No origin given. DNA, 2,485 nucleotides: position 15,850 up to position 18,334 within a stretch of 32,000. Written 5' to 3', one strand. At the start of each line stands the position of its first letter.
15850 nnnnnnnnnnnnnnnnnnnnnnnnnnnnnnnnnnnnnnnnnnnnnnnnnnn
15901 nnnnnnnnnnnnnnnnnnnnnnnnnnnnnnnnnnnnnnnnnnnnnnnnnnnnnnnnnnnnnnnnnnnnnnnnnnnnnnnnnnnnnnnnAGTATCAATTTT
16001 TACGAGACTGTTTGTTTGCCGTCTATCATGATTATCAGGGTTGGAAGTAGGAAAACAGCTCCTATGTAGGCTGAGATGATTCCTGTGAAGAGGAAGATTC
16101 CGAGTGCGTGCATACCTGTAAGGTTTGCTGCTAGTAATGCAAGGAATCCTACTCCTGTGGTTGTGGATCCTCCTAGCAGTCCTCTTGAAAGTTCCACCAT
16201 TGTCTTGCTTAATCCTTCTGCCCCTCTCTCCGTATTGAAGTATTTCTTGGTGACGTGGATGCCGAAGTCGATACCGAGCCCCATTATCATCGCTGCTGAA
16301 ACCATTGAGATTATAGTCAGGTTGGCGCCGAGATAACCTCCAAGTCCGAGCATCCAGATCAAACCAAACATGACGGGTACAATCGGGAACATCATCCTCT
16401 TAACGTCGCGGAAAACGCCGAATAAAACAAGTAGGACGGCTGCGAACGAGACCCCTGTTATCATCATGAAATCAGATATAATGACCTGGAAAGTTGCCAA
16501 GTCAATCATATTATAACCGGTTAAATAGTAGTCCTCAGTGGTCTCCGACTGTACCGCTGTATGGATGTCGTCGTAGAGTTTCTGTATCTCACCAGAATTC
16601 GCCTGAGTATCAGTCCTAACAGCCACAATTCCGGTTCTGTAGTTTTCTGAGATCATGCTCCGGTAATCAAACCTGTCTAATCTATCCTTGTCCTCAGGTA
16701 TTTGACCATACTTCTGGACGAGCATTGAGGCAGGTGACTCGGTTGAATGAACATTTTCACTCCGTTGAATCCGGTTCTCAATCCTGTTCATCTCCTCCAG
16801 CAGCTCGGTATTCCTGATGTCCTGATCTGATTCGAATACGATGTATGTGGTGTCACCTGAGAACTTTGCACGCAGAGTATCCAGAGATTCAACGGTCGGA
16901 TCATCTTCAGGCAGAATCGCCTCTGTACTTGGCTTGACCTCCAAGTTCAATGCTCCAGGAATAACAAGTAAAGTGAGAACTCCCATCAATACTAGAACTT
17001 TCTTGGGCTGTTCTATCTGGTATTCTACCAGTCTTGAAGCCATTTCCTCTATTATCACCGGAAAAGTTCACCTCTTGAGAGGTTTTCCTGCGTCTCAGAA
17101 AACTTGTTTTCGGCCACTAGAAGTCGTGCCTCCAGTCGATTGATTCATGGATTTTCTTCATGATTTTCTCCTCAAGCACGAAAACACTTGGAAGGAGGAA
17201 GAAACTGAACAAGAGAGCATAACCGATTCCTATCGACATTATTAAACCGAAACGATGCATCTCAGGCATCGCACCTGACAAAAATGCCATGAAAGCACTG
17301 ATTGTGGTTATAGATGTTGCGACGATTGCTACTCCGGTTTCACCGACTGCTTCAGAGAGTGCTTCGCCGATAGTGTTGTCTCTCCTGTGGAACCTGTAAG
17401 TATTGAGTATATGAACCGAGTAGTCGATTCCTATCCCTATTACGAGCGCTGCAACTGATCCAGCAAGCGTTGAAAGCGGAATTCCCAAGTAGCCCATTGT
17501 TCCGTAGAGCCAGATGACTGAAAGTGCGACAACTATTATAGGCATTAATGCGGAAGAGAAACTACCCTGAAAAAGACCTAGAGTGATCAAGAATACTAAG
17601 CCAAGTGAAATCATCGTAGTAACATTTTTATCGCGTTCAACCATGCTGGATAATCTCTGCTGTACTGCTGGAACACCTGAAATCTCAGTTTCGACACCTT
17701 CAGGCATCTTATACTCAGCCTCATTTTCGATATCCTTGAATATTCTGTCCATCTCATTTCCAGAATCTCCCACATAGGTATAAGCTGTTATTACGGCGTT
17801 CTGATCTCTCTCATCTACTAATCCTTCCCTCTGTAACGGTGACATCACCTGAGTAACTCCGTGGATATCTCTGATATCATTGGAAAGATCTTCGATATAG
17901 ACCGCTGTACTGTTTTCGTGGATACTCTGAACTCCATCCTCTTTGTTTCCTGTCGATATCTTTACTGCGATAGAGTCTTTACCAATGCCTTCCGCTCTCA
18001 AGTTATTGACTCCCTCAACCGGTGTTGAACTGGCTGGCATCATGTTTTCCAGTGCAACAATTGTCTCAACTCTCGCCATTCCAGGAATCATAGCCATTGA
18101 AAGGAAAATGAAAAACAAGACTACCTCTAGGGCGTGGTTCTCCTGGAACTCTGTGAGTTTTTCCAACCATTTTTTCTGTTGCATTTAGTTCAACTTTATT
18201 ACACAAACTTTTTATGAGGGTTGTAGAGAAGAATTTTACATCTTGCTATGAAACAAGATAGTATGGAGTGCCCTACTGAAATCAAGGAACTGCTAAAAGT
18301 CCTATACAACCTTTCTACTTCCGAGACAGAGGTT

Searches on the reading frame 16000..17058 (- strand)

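Call 17: search_protein_families(library=pfam, proteins=[window:16000-17058:-], max_evalue=0.001)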
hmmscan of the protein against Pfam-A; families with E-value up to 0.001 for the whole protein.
window:16000-17058:- (352 aa): 1 family
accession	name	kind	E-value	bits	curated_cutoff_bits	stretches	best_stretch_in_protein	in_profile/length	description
PF03176.21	MMPL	-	8.2e-17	61.6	20.5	1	48-344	2-301/333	MMPL family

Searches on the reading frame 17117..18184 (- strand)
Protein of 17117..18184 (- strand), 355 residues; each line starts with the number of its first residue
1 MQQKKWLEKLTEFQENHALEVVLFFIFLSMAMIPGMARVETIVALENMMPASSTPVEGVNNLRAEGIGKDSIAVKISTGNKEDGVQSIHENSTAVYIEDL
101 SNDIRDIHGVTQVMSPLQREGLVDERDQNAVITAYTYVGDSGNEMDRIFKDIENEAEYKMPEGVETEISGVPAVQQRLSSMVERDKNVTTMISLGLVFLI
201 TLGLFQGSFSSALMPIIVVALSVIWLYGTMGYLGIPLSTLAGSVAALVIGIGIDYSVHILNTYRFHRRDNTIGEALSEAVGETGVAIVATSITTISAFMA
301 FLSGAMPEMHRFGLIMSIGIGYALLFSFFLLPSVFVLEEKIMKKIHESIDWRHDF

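Call 17: search_protein_families(library=pfam, proteins=[window:17117-18184:-], max_evalue=0.001)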
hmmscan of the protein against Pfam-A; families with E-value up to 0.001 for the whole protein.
window:17117-18184:- (355 aa): 5 families
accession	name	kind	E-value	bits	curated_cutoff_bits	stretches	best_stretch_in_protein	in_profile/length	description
PF03176.21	MMPL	-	1.1e-26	94.1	20.5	1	86-337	39-301/333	MMPL family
PF12349.14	Sterol-sensing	-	3.1e-11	43.8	22.3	1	212-342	9-140/153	Sterol-sensing domain of SREBP cleavage-activation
PF02460.24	Patched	-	1.9e-09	37.9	23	1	207-334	26-153/156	Patched SSD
PF00873.25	ACR_tran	-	4.8e-08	31.6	28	1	158-334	308-485/1021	AcrB/AcrD/AcrF family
PF02355.23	SecD_SecF_C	-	1.5e-06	28.2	20.5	1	165-332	12-180/189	Protein export membrane protein SecD/SecF, C-terminal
